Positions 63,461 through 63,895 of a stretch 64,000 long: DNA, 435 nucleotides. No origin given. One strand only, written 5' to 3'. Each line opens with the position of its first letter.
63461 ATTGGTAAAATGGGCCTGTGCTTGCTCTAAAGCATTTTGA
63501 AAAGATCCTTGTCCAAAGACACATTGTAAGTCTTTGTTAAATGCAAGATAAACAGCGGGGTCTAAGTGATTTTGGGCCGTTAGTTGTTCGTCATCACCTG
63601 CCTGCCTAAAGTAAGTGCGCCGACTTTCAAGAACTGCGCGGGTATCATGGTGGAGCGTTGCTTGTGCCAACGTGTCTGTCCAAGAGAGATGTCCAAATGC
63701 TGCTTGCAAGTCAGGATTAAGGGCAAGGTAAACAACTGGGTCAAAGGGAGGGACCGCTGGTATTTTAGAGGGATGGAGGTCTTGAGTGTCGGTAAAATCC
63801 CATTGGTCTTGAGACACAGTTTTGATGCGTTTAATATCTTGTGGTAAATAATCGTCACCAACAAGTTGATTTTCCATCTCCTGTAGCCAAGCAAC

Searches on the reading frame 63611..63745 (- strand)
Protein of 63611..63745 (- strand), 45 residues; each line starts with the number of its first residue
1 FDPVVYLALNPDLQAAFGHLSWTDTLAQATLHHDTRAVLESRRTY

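Call 82: find_related_loci(query=A10, collection=genome_contigs, flank=3000)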
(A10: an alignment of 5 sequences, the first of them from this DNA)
Query A10 (45 aa) in genome_contigs; peptide patterns used: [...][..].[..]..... (x = any residue, [..] = any of these).
56 stretches matched a pattern; 6 encode a relative of the query (tblastn E <= 1e-3); 6 distinct loci.
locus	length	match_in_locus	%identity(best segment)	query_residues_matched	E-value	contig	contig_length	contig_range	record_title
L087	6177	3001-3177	78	1-18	5e-6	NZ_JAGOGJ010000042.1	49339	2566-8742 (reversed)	MAG: Niveispirillum sp. isolate Gw_Bodden_bin_248 Gw_Bodden_781_length_49339_cov_5.876595, whole genome shotgun sequence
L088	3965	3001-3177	78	1-18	1e-5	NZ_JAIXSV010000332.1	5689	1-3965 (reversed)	MAG: Asticcacaulis sp. isolate C8_MAG_00016 pond_C8_MAG_00016_000000000146, whole genome shotgun sequence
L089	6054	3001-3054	72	1-18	2e-5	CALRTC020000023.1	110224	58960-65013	MAG: Hydrogenophaga intermedia isolate JJ-JE56-12-2-mx-bin558 genome assembly, contig: JJ-RDS211-73-C25, whole genome sh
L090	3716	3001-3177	67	1-42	3e-5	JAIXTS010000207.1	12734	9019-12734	MAG: Azospirillum sp. isolate C8_MAG_00048 pond_C8_MAG_00048_000000000031, whole genome shotgun sequence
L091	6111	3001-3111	40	1-42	5e-5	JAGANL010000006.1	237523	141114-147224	MAG: Lachnospiraceae bacterium isolate RGIG8602 Water_deer_Cecum.Co__c110394, whole genome shotgun sequence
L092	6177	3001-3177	45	1-42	6e-5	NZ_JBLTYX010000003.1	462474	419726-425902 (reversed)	Niveispirillum sp. KHB5.9 3_length=462474_depth=1.12x, whole genome shotgun sequence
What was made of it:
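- Tried and rejected: The one scan that ran used too narrow a pattern and gave 6 loci (call 82).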

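Call 89: search_protein_families(library=pfam, proteins=[L088:79-3573:+, L092:1531-3579:+, L091:2638-3513:+, L091:3512-4426:+], max_evalue=0.01)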
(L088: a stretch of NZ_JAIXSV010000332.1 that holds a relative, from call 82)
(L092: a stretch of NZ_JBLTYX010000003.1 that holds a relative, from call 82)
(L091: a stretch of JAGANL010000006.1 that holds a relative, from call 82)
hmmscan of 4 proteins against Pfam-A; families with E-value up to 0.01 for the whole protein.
L088:79-3573:+ (1165 aa): 2 families
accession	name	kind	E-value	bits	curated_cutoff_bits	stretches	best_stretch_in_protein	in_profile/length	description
PF00353.25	HemolysinCabind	-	2.1e-73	242.1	23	11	279-314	1-36/36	RTX calcium-binding nonapeptide repeat (4 copies)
PF03160.20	Calx-beta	-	5e-08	33.4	27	1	819-908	12-99/119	Calx-beta domain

L092:1531-3579:+ (683 aa): 2 families
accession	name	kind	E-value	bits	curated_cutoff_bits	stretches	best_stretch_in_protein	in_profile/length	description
PF00353.25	HemolysinCabind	-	2.4e-31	107.7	23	7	32-67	1-36/36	RTX calcium-binding nonapeptide repeat (4 copies)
PF03160.20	Calx-beta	-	4.8e-06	27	27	1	362-444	39-118/119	Calx-beta domain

L091:2638-3513:+ (292 aa): 0 families

L091:3512-4426:+ (305 aa): 1 family
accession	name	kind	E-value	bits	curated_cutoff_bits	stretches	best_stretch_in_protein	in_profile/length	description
PF00440.29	TetR_N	-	0.00079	19.6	24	0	71-88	20-37/47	Bacterial regulatory proteins, tetR family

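Call 90: search_protein_families(library=phrogs, proteins=[L088:79-3573:+, L092:1531-3579:+, L091:2638-3513:+, L091:3512-4426:+], max_evalue=0.01)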
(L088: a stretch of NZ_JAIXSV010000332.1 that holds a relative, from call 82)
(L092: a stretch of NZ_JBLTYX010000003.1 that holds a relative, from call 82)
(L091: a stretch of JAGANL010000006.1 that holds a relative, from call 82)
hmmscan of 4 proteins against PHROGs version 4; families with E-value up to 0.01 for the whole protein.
L088:79-3573:+ (1165 aa): 1 family
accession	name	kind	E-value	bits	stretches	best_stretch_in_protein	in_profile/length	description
phrog_6040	-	unknown function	0.0057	15.7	1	843-907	12-76/923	-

L092:1531-3579:+ (683 aa): 1 family
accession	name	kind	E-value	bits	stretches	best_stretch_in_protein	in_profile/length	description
phrog_6040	-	unknown function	0.00083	18.5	1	362-434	17-77/923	-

L091:2638-3513:+ (292 aa): 0 families

L091:3512-4426:+ (305 aa): 0 families
